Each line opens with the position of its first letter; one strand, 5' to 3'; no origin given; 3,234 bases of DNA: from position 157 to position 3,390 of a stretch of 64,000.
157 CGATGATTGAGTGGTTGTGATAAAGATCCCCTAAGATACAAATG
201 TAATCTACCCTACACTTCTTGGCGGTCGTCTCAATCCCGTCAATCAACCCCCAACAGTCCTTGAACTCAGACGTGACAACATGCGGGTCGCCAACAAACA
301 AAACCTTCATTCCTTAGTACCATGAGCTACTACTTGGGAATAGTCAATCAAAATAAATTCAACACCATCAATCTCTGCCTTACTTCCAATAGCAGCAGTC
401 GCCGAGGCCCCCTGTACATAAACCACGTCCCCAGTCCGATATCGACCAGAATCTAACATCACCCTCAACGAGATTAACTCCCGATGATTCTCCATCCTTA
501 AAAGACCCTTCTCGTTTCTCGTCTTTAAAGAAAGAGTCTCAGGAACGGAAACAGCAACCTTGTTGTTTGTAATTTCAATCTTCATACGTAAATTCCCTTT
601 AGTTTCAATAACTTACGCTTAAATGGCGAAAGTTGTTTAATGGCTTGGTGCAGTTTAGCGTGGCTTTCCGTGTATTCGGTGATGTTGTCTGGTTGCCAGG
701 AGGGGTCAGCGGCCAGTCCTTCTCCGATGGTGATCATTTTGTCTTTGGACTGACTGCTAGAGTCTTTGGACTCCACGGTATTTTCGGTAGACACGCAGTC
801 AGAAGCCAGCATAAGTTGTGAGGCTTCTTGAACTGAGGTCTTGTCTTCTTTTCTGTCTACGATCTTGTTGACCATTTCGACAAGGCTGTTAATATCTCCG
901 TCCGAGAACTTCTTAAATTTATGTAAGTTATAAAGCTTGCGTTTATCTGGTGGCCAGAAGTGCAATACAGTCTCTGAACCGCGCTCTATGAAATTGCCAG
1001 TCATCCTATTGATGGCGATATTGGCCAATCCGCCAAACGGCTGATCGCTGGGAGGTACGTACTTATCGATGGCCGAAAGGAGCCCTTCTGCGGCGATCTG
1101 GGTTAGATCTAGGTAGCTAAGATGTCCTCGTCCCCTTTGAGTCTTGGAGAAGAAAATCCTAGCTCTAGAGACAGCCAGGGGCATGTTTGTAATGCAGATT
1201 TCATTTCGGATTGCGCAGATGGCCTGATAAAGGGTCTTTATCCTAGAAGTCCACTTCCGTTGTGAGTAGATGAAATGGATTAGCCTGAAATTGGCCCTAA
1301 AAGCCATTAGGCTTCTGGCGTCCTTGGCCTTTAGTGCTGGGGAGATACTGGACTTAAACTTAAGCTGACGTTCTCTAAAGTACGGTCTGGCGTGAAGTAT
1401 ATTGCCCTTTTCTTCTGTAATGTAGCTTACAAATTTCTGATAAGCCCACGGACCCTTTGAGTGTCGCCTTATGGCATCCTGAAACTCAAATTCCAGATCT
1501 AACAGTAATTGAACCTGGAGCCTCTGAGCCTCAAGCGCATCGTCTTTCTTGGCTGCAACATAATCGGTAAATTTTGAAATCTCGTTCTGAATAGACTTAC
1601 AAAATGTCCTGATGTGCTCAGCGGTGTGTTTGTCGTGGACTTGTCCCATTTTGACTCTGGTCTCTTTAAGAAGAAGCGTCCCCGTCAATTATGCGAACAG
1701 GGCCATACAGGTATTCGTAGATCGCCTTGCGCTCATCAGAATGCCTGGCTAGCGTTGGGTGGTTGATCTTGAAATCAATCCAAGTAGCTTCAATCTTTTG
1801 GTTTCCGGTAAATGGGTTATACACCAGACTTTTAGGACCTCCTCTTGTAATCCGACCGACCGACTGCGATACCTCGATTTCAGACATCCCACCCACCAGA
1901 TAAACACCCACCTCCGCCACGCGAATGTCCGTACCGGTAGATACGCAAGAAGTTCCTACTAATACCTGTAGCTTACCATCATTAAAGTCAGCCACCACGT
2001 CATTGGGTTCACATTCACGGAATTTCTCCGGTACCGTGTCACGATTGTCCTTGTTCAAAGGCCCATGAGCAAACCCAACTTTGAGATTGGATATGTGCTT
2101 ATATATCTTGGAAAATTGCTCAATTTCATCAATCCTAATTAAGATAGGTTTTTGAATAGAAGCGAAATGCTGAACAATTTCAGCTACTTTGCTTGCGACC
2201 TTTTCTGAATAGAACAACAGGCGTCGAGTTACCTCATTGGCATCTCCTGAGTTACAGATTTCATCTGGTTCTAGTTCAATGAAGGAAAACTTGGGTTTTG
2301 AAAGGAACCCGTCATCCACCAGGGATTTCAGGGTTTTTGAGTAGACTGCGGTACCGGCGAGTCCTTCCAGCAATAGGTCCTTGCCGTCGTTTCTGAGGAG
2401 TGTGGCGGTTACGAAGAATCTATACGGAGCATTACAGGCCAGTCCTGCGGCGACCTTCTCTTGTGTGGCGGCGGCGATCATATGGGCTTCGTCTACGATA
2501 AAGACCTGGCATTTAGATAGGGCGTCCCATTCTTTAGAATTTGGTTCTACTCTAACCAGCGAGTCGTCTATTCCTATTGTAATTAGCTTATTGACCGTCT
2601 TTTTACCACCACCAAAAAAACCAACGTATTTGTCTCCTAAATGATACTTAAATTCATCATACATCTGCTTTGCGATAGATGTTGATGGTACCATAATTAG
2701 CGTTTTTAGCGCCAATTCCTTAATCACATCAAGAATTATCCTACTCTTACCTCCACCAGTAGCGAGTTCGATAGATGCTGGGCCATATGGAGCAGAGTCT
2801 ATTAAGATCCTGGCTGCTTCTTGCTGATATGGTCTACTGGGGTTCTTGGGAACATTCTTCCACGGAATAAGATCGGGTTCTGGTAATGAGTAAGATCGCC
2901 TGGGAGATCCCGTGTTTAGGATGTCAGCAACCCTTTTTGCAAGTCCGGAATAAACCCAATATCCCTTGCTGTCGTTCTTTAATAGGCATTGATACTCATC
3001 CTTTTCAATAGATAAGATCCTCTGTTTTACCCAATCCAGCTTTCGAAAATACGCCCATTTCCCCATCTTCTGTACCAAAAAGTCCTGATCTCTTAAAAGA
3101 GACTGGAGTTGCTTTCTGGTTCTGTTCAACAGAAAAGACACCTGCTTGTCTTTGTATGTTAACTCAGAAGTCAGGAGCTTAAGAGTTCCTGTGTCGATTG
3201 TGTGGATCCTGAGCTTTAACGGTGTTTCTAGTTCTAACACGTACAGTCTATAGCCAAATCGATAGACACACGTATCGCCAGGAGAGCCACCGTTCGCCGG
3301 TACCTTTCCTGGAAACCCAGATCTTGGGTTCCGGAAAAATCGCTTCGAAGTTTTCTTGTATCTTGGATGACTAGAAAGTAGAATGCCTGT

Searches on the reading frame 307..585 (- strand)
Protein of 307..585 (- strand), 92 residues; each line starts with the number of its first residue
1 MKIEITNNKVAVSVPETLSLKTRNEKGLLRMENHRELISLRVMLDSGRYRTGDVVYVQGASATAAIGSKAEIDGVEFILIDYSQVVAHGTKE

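Call 27: search_protein_families(library=pfam, proteins=[window:307-585:-], max_evalue=10)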
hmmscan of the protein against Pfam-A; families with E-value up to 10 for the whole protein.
window:307-585:- (92 aa): 0 families

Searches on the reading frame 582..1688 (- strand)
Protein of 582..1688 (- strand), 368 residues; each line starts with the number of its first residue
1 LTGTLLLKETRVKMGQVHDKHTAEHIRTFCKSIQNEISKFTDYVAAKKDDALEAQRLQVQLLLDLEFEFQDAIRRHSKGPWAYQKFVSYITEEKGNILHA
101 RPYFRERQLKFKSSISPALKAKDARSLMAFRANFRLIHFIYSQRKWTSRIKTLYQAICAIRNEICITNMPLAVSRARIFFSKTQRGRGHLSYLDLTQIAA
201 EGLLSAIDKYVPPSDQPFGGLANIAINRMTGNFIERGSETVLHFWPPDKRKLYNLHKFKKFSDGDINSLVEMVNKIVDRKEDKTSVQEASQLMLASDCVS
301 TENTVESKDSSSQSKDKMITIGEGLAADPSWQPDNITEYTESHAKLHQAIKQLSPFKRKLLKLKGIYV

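Call 10: search_protein_families(library=pfam, proteins=[window:582-1688:-], max_evalue=0.01)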
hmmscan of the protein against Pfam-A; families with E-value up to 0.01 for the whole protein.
window:582-1688:- (368 aa): 0 families

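Call 27: search_protein_families(library=pfam, proteins=[window:582-1688:-], max_evalue=10)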
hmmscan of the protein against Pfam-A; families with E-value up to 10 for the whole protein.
window:582-1688:- (368 aa): 1 family
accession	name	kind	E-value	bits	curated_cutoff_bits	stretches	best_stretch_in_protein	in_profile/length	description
PF00416.27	Ribosomal_S13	-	0.023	15.6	31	1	5-77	30-101/128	Ribosomal protein S13/S18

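Call 28: search_solved_structures(query=window:582-1688:-, max_evalue=10, show_alignments=2)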
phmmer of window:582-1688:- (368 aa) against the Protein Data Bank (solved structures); distinct sequences matched with E-value up to 10: 2.
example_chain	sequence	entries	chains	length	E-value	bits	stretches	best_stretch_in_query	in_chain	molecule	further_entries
9o5s_Q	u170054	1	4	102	0.13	14.6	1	195-291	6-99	BXMart1-3 minibinder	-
3les_A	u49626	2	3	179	0.83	11.9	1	165-212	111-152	RNA polymerase sigma factor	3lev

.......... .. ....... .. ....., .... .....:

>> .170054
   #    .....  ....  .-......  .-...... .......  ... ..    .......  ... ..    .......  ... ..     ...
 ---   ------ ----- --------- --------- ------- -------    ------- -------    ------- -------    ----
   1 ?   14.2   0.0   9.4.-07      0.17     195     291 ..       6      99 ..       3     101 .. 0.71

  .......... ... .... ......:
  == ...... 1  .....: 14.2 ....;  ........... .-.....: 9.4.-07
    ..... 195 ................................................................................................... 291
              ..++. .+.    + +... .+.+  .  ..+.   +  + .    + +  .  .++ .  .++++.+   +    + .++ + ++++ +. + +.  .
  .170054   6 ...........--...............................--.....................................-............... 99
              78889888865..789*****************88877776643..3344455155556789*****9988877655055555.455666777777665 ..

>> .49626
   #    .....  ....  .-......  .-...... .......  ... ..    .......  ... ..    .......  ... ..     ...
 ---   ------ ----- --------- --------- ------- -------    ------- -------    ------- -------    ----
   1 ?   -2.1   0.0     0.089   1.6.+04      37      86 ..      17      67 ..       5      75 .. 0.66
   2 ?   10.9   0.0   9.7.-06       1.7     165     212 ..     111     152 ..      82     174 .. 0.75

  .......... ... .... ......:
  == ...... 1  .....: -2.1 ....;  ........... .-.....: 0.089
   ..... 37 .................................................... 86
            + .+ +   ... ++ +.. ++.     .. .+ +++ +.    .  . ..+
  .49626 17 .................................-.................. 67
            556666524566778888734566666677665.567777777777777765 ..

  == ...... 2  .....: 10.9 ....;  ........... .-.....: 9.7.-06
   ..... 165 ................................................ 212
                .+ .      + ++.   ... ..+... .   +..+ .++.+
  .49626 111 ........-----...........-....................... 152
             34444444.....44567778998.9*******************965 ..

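Call 29: find_homologous_proteins(query=window:582-1688:-, max_evalue=0.00001)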
Query window:582-1688:- (368 aa): 94 proteins with E <= 0.00001 among 1794 candidates.
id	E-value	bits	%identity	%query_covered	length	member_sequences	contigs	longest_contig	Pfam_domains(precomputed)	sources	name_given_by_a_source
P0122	1.6e-216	736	91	96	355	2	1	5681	-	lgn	-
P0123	2.9e-143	495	63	95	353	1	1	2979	-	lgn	-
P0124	7.7e-138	477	61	96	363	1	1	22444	-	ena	-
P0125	4.5e-132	458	61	95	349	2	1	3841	-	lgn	-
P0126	9.4e-109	382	54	96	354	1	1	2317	-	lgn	-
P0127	2.0e-103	364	50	95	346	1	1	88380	-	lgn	-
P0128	2.1e-97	344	50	95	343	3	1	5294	-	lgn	-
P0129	1.6e-73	266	43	95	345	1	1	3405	-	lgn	-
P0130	9.7e-72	260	42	95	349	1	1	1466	-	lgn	-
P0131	1.8e-71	259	43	93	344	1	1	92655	-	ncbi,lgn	-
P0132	4.4e-71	258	42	93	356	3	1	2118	-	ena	-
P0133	6.0e-71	257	44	93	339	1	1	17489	-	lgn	-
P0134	6.6e-71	257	41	93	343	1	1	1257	-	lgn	-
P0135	9.8e-71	257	44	93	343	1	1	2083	-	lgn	-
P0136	1.7e-68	249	41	93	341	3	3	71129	-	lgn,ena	-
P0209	1.8e-42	164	32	93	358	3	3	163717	-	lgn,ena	-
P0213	2.0e-33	134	30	85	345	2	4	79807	-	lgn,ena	-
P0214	4.2e-26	110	29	83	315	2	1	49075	-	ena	-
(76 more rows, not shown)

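Call 31: search_solved_structures(query=A1, max_evalue=1, show_alignments=2)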
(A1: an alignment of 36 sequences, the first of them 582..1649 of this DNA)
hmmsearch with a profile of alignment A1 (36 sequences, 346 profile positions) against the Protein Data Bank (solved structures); distinct sequences matched with E-value up to 1: 75 (the best 60 are shown).
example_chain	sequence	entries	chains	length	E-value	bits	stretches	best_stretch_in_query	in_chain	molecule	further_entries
7ye1_F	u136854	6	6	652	1.2e-08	37.5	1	133-341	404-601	RNA polymerase sigma factor RpoD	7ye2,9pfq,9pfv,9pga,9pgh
1l9u_H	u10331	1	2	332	2.8e-08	36.4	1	131-341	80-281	SIGMA FACTOR SIGA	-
9fo6_F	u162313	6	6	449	2.9e-08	36.3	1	129-341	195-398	RNA polymerase sigma factor SigA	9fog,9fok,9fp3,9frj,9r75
3dxj_F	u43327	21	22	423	3e-08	36.3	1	129-341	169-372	RNA polymerase pricipal sigma factor (RpoD); CHAIN F, P | RNA polymerase sigma factor | RNA polymerase sigma factor SigA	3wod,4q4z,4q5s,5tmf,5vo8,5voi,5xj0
1iw7_F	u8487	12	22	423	3e-08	36.3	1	129-341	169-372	RNA polymerase sigma-70 subunit | principal sigma factor | DNA-directed RNA polymerase sigma chain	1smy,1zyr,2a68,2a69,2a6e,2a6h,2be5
9ujk_F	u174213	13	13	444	3.1e-08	36.2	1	129-341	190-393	RNA polymerase sigma factor SigA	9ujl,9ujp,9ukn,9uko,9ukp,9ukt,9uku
4g7h_F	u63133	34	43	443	3.2e-08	36.2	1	129-341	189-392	RNA polymerase sigma factor | DNA directed RNA polymerase sigma factor A | RNA polymerase sigma factor SigA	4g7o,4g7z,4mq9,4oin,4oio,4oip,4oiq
5x21_F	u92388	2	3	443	3.2e-08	36.2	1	129-341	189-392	RNA polymerase sigma factor SigA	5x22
4xln_F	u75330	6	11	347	3.2e-08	36.2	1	131-341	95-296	RNA polymerase sigma factor SigA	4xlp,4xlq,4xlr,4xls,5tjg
7xya_F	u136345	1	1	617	4.3e-08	35.8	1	139-341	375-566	RNA polymerase sigma factor RpoD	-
1l9z_H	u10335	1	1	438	5.8e-08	35.3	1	131-341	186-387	SIGMA FACTOR SIGA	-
9gdo_F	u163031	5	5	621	9.9e-08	34.6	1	139-341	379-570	RNA polymerase sigma factor RpoD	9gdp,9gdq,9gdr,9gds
8gzg_F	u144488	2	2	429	1.3e-07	34.2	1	142-341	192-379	RNA polymerase sigma factor SigA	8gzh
1l0o_C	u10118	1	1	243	1.6e-07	33.9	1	141-210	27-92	sigma factor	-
6wmr_Z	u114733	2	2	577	1.7e-07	33.8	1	103-341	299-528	RNA polymerase sigma factor RpoD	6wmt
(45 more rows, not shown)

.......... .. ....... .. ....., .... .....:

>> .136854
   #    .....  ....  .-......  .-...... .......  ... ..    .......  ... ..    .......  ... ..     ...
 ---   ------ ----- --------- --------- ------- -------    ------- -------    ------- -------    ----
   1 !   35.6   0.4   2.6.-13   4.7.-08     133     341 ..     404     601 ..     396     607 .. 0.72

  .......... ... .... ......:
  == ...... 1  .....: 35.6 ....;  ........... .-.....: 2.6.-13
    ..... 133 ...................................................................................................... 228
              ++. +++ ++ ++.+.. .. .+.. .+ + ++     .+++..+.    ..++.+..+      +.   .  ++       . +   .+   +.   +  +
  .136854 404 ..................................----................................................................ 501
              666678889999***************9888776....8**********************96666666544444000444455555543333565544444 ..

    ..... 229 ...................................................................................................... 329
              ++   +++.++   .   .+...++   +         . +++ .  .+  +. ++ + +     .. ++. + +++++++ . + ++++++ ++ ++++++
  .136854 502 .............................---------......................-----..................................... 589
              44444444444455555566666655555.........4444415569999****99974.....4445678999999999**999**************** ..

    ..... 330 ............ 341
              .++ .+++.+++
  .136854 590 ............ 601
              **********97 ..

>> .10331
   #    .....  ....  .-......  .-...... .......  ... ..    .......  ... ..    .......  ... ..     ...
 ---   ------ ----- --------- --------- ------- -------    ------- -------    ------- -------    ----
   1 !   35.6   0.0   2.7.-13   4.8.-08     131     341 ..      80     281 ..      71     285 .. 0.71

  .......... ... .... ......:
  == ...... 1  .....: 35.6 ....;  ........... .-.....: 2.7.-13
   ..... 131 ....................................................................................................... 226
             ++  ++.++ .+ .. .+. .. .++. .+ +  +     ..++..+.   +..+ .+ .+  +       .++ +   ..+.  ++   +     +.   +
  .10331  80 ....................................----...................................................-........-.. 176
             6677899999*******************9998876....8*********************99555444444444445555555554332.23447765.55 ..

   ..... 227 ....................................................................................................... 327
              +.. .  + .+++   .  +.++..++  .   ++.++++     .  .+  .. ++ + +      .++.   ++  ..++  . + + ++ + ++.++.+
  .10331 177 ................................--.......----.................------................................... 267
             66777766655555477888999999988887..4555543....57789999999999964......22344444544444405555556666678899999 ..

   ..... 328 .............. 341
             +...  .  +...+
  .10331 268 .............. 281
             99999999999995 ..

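Call 44: predict_structure(alignment_id=A1)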
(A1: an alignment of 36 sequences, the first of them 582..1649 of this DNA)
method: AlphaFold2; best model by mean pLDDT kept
length: 355 residues; sequences in the alignment: 36
mean_pLDDT: 85.8   pTM: 0.67
mean pLDDT of the five models: 85.8, 85.2, 84.5, 84.1, 84.0
residues with pLDDT >= 90: 182; 70-90: 124; 50-70: 45; < 50: 4
segments of 3 or more residues with pLDDT < 50: none
pLDDT, mean of each block of 10 residues (from residue 1): 65 90 95 94 95 98 97 97 92 92 95 95 97 97 98 96 88 73 93 91 80 90 69 79 84 91 88 86 60 54 57 70 84 88 91 77
secondary structure, 60 per line:
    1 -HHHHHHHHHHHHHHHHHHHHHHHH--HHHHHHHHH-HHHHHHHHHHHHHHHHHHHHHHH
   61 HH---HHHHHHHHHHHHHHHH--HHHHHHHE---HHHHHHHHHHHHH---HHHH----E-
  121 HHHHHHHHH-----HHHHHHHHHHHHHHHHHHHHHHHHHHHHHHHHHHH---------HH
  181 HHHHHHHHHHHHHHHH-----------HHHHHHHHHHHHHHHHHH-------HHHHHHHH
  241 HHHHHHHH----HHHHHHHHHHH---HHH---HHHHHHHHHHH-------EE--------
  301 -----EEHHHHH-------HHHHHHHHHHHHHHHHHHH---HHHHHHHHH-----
elements in order: H2-25 H28-36 H38-62 H66-81 H84-90 H95-107 H111-114 H121-129 H135-169 H179-196 H208-225 H233-248 H253-263 H273-283 H308-312 H320-338 H342-350

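Call 48: fold_search(model_id=the predicted structure, library=pdb)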
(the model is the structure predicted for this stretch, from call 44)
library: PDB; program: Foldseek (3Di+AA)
matches with E <= 10: 313; with E <= 0.001: 56
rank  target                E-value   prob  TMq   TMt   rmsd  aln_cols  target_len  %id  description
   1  1iw7_F                5.9e-05  1.00  0.27  0.28  17.6       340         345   15  Crystal structure of the RNA polymerase holoenzyme from Thermus thermophilus at 2.6A resolution (released 2002-06-26)
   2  4mq9_F                6.2e-05  1.00  0.29  0.30  17.8       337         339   14  Crystal structure of Thermus thermophilus RNA polymerase holoenzyme in complex with GE23077 (released 2014-05-07)
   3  9ukt_F                8.8e-05  1.00  0.28  0.30  18.9       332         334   14  CryoEM structure of the T.thermophilus transcription initiation complex bound to Gp4A-C-U and CTP, -1 dC in the templa (released 2025-10-22)
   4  6n61_F                1.0e-04  1.00  0.26  0.24  20.7       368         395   15  Escherichia coli RNA polymerase sigma70-holoenzyme bound to upstream fork promoter DNA and Capistruin (released 2019-01-09)
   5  7rdq_F                1.1e-04  1.00  0.27  0.28  18.4       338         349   14  Cryo-EM structure of Thermus thermophilus reiterative transcription complex with 11nt oligo-G RNA (released 2022-02-02)
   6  9uma_F                1.2e-04  1.00  0.28  0.30  18.5       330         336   14  CryoEM structure of T.thermophilus transcription initiation complex bound to Gp4A-C, -1 dA in the template DNA strand (released 2025-10-22)
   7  9uko_F                1.2e-04  1.00  0.27  0.28  18.9       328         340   15  CryoEM structure of the T.thermophilus transcription initiation complex bound to Ap4A-C, -1 dA in the template DNA str (released 2025-10-22)
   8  9ujp_F                1.3e-04  1.00  0.29  0.30  18.6       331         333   14  CryoEM structure of the T.thermophilus transcription initiation complex in the presence of Up4A (released 2025-10-22)
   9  5tjg_F                1.3e-04  1.00  0.29  0.30  17.6       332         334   14  Thermus aquaticus delta1.1-sigmaA holoenzyme/downstream-fork promoter complex with an open clamp (released 2017-06-21)
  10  9uks_F                1.4e-04  1.00  0.28  0.30  18.6       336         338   16  CryoEM structure of the T.thermophilus transcription initiation complex in the presence of Gp4A, -1 dA in the template (released 2025-10-22)
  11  4xln_F                1.4e-04  1.00  0.33  0.34  15.9       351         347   14  Crystal structure of T. aquaticus transcription initiation complex containing bubble promoter and RNA (released 2015-09-23)
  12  9fog_F                1.6e-04  1.00  0.27  0.29  18.9       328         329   16  Ap3G bound in de novo transcription initiation T. thermophilus RNA polymerase complex with TC DNA template (released 2025-12-17)
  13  7mki_L                1.6e-04  1.00  0.25  0.20  23.8       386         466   14  Cryo-EM structure of Escherichia coli RNA polymerase bound to lambda PR (-5G to C) promoter DNA (released 2021-09-29)
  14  6oul_L                1.8e-04  1.00  0.27  0.21  21.9       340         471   15  Cryo-EM structure of Escherichia coli RNAP polymerase bound to rpsTP2 promoter DNA (released 2020-02-26)
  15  6vjs_X                1.8e-04  1.00  0.25  0.20  22.8       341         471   15  Escherichia coli RNA polymerase and ureidothiophene-2-carboxylic acid complex (released 2020-10-07)
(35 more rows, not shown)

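Call 50: find_encoding_contigs(protein=P0213, flank=10000, max_places=1)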
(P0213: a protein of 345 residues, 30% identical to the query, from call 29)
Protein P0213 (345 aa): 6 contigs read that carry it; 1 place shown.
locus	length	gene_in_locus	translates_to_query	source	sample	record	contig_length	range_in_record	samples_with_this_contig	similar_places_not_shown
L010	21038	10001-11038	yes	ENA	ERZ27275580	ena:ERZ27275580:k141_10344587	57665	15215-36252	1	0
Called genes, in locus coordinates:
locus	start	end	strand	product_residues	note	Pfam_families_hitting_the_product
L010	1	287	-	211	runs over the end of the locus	-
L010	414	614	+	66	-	-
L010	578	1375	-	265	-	PF04233:Phage_Mu_F (faint)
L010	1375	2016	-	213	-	-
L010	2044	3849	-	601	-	PF04860:Phage_portal (weak)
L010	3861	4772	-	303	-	-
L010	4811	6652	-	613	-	-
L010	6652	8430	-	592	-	PF00118:Cpn60_TCP1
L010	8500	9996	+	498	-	PF00270:DEAD, PF04851:ResIII, PF00271:Helicase_C (weak)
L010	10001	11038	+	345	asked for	-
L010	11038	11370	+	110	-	-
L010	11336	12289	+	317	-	PF00149:Metallophos, PF12850:Metallophos_2 (faint)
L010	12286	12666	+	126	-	-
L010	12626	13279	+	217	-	-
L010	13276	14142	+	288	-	PF00089:Trypsin (weak), PF13365:Trypsin_2, PF10459:Peptidase_S46 (weak)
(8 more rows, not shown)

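Call 51: find_encoding_contigs(protein=P0214, flank=10000, max_places=1)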
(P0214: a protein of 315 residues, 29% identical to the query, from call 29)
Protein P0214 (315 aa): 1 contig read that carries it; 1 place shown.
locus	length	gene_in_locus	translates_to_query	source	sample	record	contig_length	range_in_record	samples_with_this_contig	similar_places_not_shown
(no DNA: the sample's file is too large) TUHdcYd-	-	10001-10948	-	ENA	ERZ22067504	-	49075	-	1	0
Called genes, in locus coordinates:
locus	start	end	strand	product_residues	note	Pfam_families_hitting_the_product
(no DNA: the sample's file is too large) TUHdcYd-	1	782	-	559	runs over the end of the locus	PF00317:Ribonuc_red_lgN, PF02867:Ribonuc_red_lgC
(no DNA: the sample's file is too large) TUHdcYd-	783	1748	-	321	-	PF00268:Ribonuc_red_sm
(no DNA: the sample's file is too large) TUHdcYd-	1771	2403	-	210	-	-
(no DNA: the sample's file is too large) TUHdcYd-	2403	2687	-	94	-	-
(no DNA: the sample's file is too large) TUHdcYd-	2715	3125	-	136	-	-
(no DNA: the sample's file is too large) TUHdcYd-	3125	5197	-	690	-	PF02463:SMC_N, PF13476:AAA_23, PF13558:SbcC_Walker_B (weak)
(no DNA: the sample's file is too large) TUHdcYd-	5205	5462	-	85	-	PF09723:Zn_ribbon_8 (weak)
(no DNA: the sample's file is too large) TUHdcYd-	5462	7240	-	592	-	PF00118:Cpn60_TCP1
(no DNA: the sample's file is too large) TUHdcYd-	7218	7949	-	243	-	-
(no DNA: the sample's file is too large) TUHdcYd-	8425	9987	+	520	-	PF04851:ResIII, PF00270:DEAD, PF00271:Helicase_C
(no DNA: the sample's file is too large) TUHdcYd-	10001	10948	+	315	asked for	-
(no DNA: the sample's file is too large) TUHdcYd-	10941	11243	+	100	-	-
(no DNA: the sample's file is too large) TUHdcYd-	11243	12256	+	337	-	PF00149:Metallophos, PF12850:Metallophos_2 (faint)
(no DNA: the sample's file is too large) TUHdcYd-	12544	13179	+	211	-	-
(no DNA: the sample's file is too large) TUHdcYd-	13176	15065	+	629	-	-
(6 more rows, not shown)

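Call 52: find_encoding_contigs(protein=P0209, flank=10000, max_places=1)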
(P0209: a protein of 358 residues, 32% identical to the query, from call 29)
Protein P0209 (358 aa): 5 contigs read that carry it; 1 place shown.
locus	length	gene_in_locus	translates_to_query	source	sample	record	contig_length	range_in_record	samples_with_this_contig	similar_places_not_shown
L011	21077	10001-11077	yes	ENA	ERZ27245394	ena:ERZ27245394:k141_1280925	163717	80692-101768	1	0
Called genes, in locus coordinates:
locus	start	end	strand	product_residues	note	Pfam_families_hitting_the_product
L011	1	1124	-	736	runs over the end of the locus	-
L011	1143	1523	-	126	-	PF02026:RyR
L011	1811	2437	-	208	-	-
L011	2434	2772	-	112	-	-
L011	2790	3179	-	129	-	-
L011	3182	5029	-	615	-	PF00118:Cpn60_TCP1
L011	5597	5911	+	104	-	-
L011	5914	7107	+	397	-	-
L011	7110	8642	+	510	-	PF00270:DEAD (weak), PF04851:ResIII, PF00271:Helicase_C (weak)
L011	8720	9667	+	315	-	PF02511:Thy1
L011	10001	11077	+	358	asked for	-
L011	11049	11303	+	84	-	-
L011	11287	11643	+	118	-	-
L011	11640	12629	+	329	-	PF00149:Metallophos, PF12850:Metallophos_2 (weak)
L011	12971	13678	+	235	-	-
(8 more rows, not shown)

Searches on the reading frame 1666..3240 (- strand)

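Call 10: search_protein_families(library=pfam, proteins=[window:1666-3240:-], max_evalue=0.01)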
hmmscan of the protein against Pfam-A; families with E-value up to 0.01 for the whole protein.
window:1666-3240:- (524 aa): 5 families
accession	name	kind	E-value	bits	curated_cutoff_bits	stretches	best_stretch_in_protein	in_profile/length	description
PF04851.21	ResIII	-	1.2e-17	64.8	22.5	1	135-281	4-162/164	Type III restriction enzyme, res subunit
PF00270.35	DEAD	-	5.9e-10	39.6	26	1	137-281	2-160/167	DEAD/DEAH box helicase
PF00271.37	Helicase_C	-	6.8e-08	33.2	23.5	1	363-468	15-110/110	Helicase conserved C-terminal domain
PF00176.29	SNF2-rel_dom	-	0.00037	20.1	24.9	1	165-289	52-171/290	SNF2-related domain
PF13245.12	AAA_19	-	0.0093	16.6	25.1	0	160-264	19-111/134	AAA domain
